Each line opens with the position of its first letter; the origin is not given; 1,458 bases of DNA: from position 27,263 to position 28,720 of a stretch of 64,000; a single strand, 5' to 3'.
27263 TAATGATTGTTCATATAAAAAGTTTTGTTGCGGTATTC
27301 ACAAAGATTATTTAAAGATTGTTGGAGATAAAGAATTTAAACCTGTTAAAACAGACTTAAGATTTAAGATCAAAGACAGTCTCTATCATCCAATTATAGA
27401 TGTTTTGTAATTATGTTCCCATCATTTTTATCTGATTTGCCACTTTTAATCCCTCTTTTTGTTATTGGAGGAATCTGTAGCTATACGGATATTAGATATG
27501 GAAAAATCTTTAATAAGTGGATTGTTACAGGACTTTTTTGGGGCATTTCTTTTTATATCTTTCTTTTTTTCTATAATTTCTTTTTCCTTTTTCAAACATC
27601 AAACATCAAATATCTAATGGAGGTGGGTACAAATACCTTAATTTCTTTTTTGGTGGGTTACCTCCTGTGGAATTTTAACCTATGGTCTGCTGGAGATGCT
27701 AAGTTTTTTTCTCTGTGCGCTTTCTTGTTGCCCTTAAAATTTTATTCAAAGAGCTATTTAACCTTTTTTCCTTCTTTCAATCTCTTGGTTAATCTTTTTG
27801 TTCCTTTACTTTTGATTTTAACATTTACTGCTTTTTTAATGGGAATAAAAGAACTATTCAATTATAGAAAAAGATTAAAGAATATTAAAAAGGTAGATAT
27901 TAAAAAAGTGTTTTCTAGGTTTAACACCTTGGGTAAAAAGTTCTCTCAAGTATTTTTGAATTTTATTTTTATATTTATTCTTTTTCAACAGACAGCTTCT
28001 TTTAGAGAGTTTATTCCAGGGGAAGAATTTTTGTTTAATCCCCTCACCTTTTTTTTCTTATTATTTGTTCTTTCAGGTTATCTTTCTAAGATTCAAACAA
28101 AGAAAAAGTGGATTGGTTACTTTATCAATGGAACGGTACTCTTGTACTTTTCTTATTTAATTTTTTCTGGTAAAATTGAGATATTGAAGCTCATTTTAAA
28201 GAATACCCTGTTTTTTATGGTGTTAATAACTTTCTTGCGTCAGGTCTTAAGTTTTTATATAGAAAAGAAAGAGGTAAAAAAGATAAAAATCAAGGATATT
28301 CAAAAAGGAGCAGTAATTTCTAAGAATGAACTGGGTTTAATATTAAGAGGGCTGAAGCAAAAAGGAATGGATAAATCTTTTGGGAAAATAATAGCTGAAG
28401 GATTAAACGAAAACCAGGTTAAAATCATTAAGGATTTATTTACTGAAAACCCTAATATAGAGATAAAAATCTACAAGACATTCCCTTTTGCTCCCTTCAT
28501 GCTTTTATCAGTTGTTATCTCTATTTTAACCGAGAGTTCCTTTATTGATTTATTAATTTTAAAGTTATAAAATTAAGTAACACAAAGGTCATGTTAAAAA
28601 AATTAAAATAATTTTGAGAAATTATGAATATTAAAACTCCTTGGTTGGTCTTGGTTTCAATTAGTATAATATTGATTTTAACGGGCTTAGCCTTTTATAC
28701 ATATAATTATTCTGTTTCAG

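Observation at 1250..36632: The radical SAM island splits a type IV pilus super-locus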

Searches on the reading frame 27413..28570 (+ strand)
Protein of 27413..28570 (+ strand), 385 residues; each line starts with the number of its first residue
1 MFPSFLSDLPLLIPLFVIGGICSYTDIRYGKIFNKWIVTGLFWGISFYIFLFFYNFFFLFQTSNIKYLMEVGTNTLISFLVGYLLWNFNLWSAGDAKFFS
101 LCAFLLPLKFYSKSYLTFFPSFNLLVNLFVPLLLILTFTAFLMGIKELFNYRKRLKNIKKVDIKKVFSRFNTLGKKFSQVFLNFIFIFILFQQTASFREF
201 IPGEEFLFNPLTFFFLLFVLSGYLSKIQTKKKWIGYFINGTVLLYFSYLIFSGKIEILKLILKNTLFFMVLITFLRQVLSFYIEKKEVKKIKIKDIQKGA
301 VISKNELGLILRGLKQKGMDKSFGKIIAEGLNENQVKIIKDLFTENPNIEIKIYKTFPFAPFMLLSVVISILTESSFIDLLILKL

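Call 6: search_protein_families(library=pfam, proteins=[window:27413-28570:+], max_evalue=0.01)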
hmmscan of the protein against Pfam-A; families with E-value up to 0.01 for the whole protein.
window:27413-28570:+ (385 aa): 1 family
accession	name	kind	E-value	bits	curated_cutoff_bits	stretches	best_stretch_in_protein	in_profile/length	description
PF01478.23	Peptidase_A24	-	0.00088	20.1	26.5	1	16-133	4-89/104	Type IV leader peptidase family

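Call 10: search_protein_families(library=ncbifam, proteins=[window:27413-28570:+], max_evalue=0.01)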
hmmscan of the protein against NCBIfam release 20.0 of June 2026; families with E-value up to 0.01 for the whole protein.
window:27413-28570:+ (385 aa): 0 families

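Call 32: find_homologous_proteins(query=window:27413-28570:+, max_evalue=0.001)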
Query window:27413-28570:+ (385 aa): 122 proteins with E <= 0.001 among 8000 candidates; the best 120 are listed.
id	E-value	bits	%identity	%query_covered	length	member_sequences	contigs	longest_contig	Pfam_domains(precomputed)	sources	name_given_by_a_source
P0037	7.2e-228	774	96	100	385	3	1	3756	-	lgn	-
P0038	3.0e-201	687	86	100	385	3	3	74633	-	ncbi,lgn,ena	-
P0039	2.0e-183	628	97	82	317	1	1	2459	-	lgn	-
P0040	1.6e-163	563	70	100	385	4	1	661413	PF01478.24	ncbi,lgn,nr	ncbi:MAG: prepilin peptidase [Candidatus Nealsonbacteria bacterium]|nr:MAG: prepilin peptidase [Cand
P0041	4.9e-151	521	66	98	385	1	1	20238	PF01478.24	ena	-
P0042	1.8e-150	520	65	98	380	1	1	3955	-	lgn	-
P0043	4.7e-149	515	65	97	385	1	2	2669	-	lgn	-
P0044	1.3e-132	461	61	96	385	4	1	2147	-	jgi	-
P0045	8.2e-120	419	55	97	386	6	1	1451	PF01478.24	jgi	-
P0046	1.1e-118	415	55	98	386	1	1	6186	PF01478.24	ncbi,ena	-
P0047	5.8e-110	386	52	97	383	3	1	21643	PF01478.24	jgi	-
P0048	2.3e-109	384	52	96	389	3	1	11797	PF01478.24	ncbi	-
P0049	3.6e-109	384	53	96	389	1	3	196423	-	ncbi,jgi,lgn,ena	-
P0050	7.9e-107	376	51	96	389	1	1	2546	PF01478.24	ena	-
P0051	8.3e-107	376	52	96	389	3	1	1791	PF01478.24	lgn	-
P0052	1.1e-104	369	51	96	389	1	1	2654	PF01478.24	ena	-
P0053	6.5e-103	363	50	96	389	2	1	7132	PF01478.24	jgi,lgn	-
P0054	4.3e-101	357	49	97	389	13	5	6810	PF01478.24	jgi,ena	-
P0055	2.4e-100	355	50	96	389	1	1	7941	PF01478.24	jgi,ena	-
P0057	1.6e-98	349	50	97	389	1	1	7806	PF01478.24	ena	-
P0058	6.1e-96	340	49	97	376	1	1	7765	PF01478.24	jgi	jgi:hypothetical protein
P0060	3.4e-94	334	48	99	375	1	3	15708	PF01478.24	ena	-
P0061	5.6e-94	334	49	96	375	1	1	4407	PF01478.24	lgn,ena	-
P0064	2.3e-89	319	46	96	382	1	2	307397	-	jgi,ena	jgi:Flp pilus assembly protein protease CpaA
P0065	6.9e-89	317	46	96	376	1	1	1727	PF01478.24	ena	-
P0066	1.8e-88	316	47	95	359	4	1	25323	PF01478.24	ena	-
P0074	1.9e-83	299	43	97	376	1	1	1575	PF01478.24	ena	-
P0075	5.3e-83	298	44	97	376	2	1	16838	PF01478.24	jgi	-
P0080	1.9e-79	286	45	96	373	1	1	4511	PF01478.24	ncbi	-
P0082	5.6e-79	284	43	97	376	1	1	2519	PF01478.24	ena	-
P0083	1.3e-77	280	43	98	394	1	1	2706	PF01478.24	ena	-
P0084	2.4e-77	279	46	95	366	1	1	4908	PF01478.24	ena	-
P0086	8.6e-77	277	40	97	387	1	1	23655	PF01478.24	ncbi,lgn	-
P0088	9.4e-76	274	42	95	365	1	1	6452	PF01478.24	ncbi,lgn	-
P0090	1.2e-74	270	41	97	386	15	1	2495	PF01478.24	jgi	-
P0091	8.6e-74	267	43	96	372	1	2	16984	-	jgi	jgi:hypothetical protein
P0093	2.8e-72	262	39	95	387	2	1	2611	PF01478.24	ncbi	-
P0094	1.4e-71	260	45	97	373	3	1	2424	PF01478.24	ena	-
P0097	4.0e-69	252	43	98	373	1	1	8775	PF01478.24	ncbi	-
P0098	9.0e-69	251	41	95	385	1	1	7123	PF01478.24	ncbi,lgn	-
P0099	2.3e-68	249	41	97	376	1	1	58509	PF01478.24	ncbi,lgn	-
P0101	7.5e-67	244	40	95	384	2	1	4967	PF01478.24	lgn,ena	-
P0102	2.5e-66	243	36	94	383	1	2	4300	PF01478.24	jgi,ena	jgi:hypothetical protein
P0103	2.6e-66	243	40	96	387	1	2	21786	PF01478.24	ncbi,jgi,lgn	-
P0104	3.4e-66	242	37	98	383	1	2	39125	PF01478.24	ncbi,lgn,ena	-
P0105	3.5e-66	242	41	96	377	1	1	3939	PF01478.24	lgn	-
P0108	2.7e-65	239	40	96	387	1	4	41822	PF01478.24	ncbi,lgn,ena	-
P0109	1.2e-63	234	37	97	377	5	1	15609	PF01478.24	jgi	jgi:Flp pilus assembly protein protease CpaA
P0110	3.0e-63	233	37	95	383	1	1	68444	PF01478.24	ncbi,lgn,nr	ncbi:MAG: A24 family peptidase [Candidatus Colwellbacteria bacterium]|nr:A24 family peptidase [Candi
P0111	1.5e-62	230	38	92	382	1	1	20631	PF01478.24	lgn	-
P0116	1.4e-59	220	39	96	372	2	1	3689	PF01478.24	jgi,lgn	-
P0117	4.0e-57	212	38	96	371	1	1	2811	PF01478.24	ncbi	-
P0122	1.2e-52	198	36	96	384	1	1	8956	PF01478.24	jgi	jgi:Flp pilus assembly protein protease CpaA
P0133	2.4e-48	183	35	91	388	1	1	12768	PF01478.24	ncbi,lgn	ncbi:MAG: prepilin peptidase [Candidatus Woesearchaeota archaeon]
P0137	1.1e-46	178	34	95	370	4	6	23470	PF01478.24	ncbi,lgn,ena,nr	ncbi:prepilin peptidase [Patescibacteria group bacterium]|nr:prepilin peptidase [Patescibacteria gro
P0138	3.6e-45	173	35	93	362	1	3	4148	PF01478.24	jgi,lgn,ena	-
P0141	1.3e-38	151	33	97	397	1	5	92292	-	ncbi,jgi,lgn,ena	-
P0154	9.4e-21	93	42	39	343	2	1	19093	PF01478.24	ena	-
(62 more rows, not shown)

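Call 33: find_encoding_contigs(protein=P0040, flank=10000, max_places=1)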
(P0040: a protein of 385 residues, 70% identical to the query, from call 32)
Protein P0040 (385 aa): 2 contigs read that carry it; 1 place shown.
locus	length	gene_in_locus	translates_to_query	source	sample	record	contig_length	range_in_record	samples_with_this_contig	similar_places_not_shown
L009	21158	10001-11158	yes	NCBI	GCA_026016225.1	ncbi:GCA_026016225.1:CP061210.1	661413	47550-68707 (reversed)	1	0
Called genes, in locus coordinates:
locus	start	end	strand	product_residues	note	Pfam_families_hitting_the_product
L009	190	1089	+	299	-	PF04055:Radical_SAM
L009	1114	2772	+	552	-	PF13231:PMT_2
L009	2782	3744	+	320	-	PF04055:Radical_SAM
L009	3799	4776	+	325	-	PF04055:Radical_SAM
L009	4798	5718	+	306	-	PF04055:Radical_SAM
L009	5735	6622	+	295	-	PF04055:Radical_SAM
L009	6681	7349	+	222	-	PF00535:Glycos_transf_2, PF10111:Glyco_tranf_2_2 (weak), PF13641:Glyco_tranf_2_3 (weak)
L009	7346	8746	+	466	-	PF04055:Radical_SAM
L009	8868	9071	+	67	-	-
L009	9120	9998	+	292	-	PF04055:Radical_SAM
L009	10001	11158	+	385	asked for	PF01478:Peptidase_A24 (weak)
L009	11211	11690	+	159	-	-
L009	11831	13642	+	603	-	PF27237:AF_1625_C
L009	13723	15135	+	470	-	PF13287:Fn3_assoc (weak), PF13290:CHB_HEX_C_1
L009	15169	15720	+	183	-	-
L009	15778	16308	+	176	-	-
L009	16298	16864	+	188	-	PF07963:N_methyl (weak)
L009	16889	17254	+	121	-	-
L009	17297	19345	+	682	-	PF22745:Nlig-Ia, PF01653:DNA_ligase_aden, PF03120:OB_DNA_ligase, PF03119:DNA_ligase_ZBD, PF12826:HHH_2, PF14520:HHH_5 (weak), PF00533:BRCT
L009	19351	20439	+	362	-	PF01098:FTSW_RODA_SPOVE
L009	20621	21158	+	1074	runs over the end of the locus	PF04563:RNA_pol_Rpb2_1, PF04561:RNA_pol_Rpb2_2, PF04565:RNA_pol_Rpb2_3, PF10385:RNA_pol_Rpb2_45, PF00562:RNA_pol_Rpb2_6, PF04560:RNA_pol_Rpb2_7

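Call 34: find_encoding_contigs(protein=P0049, flank=10000, max_places=1)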
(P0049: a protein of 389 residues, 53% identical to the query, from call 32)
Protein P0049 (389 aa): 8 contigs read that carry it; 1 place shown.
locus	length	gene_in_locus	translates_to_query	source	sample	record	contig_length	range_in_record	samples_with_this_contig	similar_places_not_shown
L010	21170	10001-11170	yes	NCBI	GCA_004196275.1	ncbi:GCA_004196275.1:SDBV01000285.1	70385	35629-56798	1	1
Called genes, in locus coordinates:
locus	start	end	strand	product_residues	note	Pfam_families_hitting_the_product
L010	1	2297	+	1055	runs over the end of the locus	PF04055:Radical_SAM, PF13353:Fer4_12 (faint), PF04055:Radical_SAM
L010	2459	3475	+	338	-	PF04467:DUF483 (weak)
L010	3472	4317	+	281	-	PF04055:Radical_SAM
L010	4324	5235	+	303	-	-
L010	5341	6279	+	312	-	PF04055:Radical_SAM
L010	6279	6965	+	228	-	PF00535:Glycos_transf_2, PF13641:Glyco_tranf_2_3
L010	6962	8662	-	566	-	PF13231:PMT_2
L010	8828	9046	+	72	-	-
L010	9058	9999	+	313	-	PF04055:Radical_SAM, PF13353:Fer4_12 (weak)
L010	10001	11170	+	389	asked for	-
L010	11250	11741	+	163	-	-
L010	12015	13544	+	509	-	PF12072:RNase_Y_N, PF00013:KH_1, PF22891:KH_PNO1_2nd (weak), PF01966:HD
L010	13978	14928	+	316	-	PF00512:HisKA, PF02518:HATPase_c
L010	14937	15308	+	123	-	PF00072:Response_reg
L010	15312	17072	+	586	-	PF05157:MshEN, PF00437:T2SSE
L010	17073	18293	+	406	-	PF28597:T2SSF_N (weak), PF00482:T2SSF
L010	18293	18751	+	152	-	PF07963:N_methyl (faint)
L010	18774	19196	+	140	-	PF07963:N_methyl (weak)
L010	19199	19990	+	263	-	-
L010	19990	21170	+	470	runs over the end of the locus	-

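Call 35: find_encoding_contigs(protein=P0064, flank=10000, max_places=1)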
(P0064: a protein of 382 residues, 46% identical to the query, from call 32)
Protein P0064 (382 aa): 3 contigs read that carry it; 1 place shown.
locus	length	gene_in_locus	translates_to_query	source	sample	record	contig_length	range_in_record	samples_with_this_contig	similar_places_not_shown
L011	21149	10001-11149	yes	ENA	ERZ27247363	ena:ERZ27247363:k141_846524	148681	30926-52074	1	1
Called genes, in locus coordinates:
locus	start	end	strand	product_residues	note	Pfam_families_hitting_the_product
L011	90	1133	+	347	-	PF13379:NMT1_2 (weak), PF09084:NMT1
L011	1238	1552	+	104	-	-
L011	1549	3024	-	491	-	-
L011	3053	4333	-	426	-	PF00501:AMP-binding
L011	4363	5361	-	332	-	PF13379:NMT1_2 (faint), PF09084:NMT1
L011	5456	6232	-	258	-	PF00528:BPD_transp_1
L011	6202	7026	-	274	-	PF00005:ABC_tran, PF13304:AAA_21 (faint)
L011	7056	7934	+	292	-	PF04055:Radical_SAM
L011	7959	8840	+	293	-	PF04055:Radical_SAM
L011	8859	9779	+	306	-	PF04055:Radical_SAM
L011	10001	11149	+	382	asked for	-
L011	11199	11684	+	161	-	-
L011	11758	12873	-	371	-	PF04055:Radical_SAM, PF13186:SPASM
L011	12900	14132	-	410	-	PF13439:Glyco_transf_4 (weak), PF13579:Glyco_trans_4_4 (weak), PF00534:Glycos_transf_1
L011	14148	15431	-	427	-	PF13439:Glyco_transf_4 (weak), PF13477:Glyco_trans_4_2 (faint), PF13579:Glyco_trans_4_4 (weak), PF00534:Glycos_transf_1 (weak)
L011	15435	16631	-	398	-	PF04389:Peptidase_M28 (faint), PF05343:Peptidase_M42 (faint), PF01546:Peptidase_M20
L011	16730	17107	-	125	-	-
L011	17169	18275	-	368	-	PF04055:Radical_SAM, PF13186:SPASM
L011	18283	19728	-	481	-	PF04055:Radical_SAM, PF13353:Fer4_12 (weak)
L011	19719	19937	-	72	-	-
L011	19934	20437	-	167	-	PF27806:HxsD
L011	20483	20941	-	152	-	-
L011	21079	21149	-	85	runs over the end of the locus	-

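Call 36: find_encoding_contigs(protein=P0110, flank=10000, max_places=1)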
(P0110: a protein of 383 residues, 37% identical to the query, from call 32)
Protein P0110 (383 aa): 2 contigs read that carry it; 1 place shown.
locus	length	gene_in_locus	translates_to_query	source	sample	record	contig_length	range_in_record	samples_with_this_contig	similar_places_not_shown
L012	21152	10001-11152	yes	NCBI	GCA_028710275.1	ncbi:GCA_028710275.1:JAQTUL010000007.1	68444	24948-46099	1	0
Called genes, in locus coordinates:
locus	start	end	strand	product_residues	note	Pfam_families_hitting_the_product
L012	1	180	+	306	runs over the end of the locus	PF04055:Radical_SAM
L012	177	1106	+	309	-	PF04055:Radical_SAM, PF13353:Fer4_12 (weak)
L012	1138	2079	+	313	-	PF04055:Radical_SAM, PF13353:Fer4_12 (weak)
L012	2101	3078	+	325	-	PF04055:Radical_SAM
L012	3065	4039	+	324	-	PF04055:Radical_SAM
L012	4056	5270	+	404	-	PF04055:Radical_SAM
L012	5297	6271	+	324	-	-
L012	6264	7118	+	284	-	PF04055:Radical_SAM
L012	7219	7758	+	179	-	-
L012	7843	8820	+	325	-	PF04055:Radical_SAM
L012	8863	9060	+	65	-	-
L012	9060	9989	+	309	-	PF04055:Radical_SAM, PF13353:Fer4_12 (weak)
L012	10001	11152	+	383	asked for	PF01478:Peptidase_A24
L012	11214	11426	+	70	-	PF13459:Fer4_15, PF13370:Fer4_13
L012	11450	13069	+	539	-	PF01558:POR, PF01855:POR_N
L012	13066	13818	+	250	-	PF02775:TPP_enzyme_C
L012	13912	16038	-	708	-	PF17191:RecG_wedge, PF00270:DEAD, PF04851:ResIII, PF00271:Helicase_C, PF19833:RecG_dom3_C (weak)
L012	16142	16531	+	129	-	-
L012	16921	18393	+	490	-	PF01743:PolyA_pol, PF12627:PolyA_pol_RNAbd, PF01966:HD, PF13735:tRNA_NucTran2_2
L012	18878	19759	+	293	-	PF01544:CorA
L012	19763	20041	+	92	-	PF12647:RNHCP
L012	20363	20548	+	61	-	PF04070:DUF378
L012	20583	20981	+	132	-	-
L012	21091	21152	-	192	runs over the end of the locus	-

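Call 49: search_protein_families(library=padloc, proteins=[window:27413-28570:+], max_evalue=0.01)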
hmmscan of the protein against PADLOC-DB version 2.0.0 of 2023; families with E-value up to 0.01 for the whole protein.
window:27413-28570:+ (385 aa): 0 families

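Call 57: search_solved_structures(query=A3, max_evalue=1, show_alignments=1)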
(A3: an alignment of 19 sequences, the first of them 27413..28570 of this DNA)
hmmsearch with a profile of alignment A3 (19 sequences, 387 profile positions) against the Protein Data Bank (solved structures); distinct sequences matched with E-value up to 1: 0.

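Call 59: find_encoding_contigs(protein=P0099, flank=10000, max_places=1)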
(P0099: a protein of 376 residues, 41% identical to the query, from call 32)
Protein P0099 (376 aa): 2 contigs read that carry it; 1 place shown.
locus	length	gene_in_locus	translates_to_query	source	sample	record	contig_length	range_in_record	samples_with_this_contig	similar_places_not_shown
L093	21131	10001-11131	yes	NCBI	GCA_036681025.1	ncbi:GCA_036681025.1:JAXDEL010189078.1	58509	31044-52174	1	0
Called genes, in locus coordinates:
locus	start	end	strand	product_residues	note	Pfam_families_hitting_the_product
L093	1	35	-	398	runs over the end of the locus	PF13200:DUF4015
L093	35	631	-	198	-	PF00160:Pro_isomerase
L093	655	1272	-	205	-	PF05857:TraX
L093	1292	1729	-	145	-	-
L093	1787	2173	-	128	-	PF00072:Response_reg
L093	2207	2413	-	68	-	-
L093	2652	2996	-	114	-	-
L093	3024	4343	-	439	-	PF07995:GSDH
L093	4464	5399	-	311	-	PF04055:Radical_SAM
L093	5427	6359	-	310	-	PF04055:Radical_SAM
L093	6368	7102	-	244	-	PF01209:Ubie_methyltran, PF13489:Methyltransf_23, PF13847:Methyltransf_31, PF08241:Methyltransf_11, PF08242:Methyltransf_12, PF13649:Methyltransf_25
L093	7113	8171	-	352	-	PF04055:Radical_SAM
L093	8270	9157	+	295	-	PF04055:Radical_SAM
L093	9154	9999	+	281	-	PF04055:Radical_SAM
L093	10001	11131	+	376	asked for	PF01478:Peptidase_A24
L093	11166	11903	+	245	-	-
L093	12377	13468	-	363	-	PF04055:Radical_SAM, PF13186:SPASM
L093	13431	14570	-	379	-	PF04055:Radical_SAM, PF13186:SPASM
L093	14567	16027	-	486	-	PF13353:Fer4_12, PF04055:Radical_SAM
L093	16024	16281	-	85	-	-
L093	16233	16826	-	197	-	PF27806:HxsD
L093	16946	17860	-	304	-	PF04055:Radical_SAM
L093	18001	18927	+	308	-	PF04055:Radical_SAM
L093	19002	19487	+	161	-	-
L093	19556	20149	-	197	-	-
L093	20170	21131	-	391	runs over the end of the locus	-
